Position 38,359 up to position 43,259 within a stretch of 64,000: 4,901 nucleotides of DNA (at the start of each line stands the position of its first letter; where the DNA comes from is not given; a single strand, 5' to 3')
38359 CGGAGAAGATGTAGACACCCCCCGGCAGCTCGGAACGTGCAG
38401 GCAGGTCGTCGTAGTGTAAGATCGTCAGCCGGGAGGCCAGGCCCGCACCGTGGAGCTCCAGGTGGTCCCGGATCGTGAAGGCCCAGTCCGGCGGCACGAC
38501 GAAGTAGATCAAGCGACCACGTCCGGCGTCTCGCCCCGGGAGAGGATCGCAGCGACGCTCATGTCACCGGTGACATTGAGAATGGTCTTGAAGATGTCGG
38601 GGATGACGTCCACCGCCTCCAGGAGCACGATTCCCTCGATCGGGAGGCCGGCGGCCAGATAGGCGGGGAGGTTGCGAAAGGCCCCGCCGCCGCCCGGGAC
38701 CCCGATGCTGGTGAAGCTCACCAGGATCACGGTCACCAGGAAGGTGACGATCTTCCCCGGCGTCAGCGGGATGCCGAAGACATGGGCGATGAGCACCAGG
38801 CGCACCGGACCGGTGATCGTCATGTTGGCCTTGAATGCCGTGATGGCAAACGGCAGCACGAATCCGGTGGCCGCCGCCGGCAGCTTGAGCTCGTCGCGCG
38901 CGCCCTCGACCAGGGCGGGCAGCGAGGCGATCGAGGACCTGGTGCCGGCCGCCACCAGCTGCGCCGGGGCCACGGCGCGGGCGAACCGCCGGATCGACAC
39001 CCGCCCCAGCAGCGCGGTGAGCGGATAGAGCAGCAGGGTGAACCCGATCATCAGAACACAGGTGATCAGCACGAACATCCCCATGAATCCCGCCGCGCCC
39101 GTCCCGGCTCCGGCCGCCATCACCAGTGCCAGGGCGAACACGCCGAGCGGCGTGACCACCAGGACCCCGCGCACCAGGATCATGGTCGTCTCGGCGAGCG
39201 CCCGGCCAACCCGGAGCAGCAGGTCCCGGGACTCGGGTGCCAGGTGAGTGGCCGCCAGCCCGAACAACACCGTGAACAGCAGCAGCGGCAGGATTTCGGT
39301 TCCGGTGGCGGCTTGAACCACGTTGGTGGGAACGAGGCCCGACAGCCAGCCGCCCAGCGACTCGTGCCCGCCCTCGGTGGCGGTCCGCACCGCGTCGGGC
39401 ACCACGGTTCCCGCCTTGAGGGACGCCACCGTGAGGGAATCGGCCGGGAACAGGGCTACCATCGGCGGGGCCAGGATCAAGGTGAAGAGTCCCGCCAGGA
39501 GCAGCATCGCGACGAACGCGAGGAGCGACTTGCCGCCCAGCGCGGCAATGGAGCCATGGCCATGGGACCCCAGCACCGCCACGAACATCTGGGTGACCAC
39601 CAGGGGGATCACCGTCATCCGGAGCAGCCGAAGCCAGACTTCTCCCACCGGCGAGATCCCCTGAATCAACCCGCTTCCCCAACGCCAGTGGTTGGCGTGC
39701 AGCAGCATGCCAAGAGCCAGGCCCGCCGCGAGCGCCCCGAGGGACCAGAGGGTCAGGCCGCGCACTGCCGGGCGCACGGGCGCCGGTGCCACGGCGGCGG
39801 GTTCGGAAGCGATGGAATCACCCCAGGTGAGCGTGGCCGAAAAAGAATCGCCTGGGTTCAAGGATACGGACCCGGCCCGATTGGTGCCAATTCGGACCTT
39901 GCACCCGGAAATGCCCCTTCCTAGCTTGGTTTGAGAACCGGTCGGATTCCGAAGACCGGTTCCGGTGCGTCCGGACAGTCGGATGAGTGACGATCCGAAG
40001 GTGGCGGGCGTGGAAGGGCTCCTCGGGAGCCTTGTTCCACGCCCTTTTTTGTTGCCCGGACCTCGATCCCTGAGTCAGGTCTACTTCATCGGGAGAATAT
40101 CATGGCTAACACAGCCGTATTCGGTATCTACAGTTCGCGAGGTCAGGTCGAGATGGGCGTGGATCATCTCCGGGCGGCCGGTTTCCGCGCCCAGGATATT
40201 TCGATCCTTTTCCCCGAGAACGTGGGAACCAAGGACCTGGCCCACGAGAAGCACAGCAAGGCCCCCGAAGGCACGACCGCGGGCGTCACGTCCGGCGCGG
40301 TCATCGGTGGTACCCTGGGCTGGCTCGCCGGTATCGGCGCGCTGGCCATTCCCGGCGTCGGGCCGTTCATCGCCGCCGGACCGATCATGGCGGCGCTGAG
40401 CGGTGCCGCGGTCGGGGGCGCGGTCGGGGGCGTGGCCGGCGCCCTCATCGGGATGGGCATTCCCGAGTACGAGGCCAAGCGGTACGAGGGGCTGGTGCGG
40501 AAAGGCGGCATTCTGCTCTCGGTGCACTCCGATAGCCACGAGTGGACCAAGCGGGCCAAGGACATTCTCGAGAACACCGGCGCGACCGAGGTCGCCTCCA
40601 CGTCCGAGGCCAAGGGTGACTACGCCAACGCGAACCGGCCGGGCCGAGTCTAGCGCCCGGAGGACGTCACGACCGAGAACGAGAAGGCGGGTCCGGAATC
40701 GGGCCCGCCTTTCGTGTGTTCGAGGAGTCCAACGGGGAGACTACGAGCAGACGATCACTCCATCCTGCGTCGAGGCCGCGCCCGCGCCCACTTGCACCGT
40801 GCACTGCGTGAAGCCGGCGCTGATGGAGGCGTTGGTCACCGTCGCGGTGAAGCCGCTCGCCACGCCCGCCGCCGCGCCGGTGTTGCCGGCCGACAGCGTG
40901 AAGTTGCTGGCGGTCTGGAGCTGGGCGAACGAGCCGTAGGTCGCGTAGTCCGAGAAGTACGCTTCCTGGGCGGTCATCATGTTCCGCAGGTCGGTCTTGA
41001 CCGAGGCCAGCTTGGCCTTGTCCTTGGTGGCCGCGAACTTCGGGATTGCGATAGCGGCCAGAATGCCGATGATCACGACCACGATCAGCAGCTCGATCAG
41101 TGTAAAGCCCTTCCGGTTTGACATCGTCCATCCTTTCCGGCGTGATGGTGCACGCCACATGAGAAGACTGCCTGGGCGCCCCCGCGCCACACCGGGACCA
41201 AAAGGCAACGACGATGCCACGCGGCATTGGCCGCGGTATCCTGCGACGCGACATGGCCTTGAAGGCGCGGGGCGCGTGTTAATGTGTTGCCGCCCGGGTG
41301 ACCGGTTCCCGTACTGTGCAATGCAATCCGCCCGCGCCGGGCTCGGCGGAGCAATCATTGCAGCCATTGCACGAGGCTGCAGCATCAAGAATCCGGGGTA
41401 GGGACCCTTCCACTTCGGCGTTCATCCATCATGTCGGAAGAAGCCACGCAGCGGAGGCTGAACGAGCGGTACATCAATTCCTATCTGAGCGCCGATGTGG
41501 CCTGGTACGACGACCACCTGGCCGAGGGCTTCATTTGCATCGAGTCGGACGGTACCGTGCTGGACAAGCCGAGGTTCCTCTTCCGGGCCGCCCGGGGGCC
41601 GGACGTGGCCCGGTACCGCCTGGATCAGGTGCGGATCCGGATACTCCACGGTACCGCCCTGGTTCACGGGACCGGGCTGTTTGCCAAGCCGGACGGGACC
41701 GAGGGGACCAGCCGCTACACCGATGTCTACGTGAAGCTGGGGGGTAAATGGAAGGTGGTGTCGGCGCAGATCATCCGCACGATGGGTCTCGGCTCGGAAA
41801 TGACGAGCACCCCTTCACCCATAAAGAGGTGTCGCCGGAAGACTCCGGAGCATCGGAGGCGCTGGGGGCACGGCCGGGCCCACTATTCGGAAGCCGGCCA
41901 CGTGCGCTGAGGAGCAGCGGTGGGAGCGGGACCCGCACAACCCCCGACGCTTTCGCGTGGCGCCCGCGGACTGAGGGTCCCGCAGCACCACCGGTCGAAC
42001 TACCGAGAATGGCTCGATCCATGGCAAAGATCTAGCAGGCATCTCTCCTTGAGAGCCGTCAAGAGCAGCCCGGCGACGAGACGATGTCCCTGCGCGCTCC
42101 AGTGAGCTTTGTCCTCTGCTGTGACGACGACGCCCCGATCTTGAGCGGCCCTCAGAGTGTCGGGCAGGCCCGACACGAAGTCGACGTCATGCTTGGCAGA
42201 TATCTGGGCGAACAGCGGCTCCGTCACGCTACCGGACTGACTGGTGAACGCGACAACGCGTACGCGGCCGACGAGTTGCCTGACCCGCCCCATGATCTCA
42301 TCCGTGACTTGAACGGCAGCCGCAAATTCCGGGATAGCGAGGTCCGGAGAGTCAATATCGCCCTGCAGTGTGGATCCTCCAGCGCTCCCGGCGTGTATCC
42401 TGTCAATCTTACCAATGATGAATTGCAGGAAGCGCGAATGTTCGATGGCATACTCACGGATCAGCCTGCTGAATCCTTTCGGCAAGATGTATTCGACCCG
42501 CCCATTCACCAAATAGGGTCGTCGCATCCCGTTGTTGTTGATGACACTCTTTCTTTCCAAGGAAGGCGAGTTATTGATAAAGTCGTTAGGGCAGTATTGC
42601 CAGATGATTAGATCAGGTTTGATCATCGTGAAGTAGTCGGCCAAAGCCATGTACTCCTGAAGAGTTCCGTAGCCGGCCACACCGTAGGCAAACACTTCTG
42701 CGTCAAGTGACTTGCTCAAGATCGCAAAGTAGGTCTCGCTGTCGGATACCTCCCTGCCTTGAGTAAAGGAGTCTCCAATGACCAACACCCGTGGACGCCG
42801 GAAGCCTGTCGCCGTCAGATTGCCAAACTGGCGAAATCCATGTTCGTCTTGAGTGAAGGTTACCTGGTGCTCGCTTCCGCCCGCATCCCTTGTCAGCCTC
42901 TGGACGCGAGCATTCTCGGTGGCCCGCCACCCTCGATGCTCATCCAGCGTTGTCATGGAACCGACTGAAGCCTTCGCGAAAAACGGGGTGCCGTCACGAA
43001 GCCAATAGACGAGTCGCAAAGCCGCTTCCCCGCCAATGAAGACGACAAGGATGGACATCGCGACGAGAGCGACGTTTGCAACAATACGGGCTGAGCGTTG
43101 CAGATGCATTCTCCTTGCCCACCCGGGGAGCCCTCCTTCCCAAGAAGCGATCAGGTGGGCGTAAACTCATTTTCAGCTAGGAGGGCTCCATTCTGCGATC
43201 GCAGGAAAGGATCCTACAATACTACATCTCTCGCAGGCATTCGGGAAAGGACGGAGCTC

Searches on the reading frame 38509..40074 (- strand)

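Call 64: search_protein_families(library=pfam, proteins=[window:38509-40074:-], max_evalue=0.0001)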
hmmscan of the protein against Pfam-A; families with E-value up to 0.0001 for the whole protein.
window:38509-40074:- (521 aa): 1 family
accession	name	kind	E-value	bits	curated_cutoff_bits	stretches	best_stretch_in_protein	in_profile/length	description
PF00375.23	SDF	-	1.1e-66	225.9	27.9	1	107-512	1-385/387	Sodium:dicarboxylate symporter family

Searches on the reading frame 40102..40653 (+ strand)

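Call 85: search_protein_families(library=pfam, proteins=[window:40102-40653:+], max_evalue=0.001)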
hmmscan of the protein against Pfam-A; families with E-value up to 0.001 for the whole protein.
window:40102-40653:+ (183 aa): 2 families
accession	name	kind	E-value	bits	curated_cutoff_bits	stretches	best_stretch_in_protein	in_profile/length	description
PF11181.13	YflT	-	1.1e-05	26.3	26.2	1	8-69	4-63/99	Heat induced stress protein YflT domain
PF11821.13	ActD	-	5.1e-05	23.4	25.7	1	6-165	3-169/170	Alternative complex III, ActD subunit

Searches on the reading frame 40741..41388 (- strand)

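Call 85: search_protein_families(library=pfam, proteins=[window:40741-41388:-], max_evalue=0.001)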
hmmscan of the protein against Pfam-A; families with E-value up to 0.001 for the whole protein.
window:40741-41388:- (215 aa): 1 family
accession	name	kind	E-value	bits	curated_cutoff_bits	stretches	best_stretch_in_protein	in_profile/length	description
PF07963.17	N_methyl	-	7.3e-10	38.4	21.2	1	89-115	1-27/27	Prokaryotic N-terminal methylation motif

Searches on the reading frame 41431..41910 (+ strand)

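Call 85: search_protein_families(library=pfam, proteins=[window:41431-41910:+], max_evalue=0.001)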
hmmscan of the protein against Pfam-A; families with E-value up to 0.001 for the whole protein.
window:41431-41910:+ (159 aa): 2 families
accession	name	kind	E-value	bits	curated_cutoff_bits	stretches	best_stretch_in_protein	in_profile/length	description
PF14534.12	DUF4440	-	8.6e-14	52.3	25.2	1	9-109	3-107/107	Domain of unknown function (DUF4440)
PF13474.12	SnoaL_3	-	6.9e-07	30.1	22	1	9-112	3-114/121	SnoaL-like domain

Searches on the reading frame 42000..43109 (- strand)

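Call 85: search_protein_families(library=pfam, proteins=[window:42000-43109:-], max_evalue=0.001)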
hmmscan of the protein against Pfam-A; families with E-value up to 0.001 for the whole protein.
window:42000-43109:- (369 aa): 2 families
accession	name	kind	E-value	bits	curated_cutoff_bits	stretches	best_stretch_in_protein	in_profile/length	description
PF13472.12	Lipase_GDSL_2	-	3.3e-07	31.4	32.9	1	110-230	1-88/178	GDSL-like Lipase/Acylhydrolase family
PF00657.28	Lipase_GDSL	-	3.6e-06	27.7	23.6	1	108-188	1-102/208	GDSL-like Lipase/Acylhydrolase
